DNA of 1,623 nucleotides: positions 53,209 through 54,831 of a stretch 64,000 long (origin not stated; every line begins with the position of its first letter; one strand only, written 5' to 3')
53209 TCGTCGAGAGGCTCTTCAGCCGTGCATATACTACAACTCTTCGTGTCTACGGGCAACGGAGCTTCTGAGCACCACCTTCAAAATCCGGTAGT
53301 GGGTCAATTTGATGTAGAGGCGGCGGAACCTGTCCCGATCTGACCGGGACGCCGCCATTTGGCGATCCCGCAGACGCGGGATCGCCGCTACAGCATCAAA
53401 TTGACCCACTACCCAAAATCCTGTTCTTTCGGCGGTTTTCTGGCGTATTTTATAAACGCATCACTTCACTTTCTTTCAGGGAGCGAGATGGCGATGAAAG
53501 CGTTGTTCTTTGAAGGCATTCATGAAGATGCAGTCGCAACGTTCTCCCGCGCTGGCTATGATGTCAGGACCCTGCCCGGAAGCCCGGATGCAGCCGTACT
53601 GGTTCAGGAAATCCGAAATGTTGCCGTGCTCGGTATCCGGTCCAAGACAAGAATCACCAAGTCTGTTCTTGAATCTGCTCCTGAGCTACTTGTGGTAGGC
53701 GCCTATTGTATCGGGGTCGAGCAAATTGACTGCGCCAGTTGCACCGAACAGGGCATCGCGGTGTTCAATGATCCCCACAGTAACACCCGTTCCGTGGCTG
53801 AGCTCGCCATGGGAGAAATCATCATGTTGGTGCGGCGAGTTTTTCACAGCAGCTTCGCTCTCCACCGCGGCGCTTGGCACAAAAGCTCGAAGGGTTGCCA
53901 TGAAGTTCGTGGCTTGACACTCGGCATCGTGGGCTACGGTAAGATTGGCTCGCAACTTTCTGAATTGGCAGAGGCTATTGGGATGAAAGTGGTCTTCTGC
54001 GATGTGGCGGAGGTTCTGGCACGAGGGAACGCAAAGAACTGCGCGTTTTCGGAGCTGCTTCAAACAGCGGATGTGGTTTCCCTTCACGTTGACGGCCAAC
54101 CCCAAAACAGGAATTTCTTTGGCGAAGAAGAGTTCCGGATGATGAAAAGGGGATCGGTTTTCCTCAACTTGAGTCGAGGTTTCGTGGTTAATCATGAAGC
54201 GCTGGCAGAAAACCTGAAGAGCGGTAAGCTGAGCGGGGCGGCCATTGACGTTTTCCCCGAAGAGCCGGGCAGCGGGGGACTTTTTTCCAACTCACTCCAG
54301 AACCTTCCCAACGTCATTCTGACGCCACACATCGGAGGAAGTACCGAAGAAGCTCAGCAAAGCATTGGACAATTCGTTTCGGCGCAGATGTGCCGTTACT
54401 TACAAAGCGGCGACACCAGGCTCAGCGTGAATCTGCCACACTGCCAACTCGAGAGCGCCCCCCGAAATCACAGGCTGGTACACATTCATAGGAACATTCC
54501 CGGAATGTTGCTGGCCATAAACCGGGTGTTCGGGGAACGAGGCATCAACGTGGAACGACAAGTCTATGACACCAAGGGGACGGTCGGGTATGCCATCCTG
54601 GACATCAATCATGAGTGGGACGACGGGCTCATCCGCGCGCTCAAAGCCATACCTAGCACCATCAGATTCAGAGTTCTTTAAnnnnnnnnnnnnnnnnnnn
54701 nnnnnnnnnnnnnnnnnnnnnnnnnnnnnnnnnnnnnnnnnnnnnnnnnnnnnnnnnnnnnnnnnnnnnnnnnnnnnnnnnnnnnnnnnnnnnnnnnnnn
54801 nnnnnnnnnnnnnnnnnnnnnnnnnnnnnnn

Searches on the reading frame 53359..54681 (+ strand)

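Call 24: search_protein_families(library=pfam, proteins=[window:53359-54681:+], max_evalue=0.001)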
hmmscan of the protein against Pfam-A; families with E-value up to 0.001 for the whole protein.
window:53359-54681:+ (440 aa): 3 families
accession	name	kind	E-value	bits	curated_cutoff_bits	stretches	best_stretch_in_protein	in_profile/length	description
PF02826.25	2-Hacid_dh_C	-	3.1e-45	154.2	25.1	1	152-326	2-178/178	D-isomer specific 2-hydroxyacid dehydrogenase, NAD binding domain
PF00389.36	2-Hacid_dh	-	1.9e-28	99.3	24.6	1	49-358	2-134/134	D-isomer specific 2-hydroxyacid dehydrogenase, catalytic domain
PF22629.2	ACT_AHAS_ss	-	2.1e-07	31.4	27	1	373-436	1-67/67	AHAS small subunit-like ACT domain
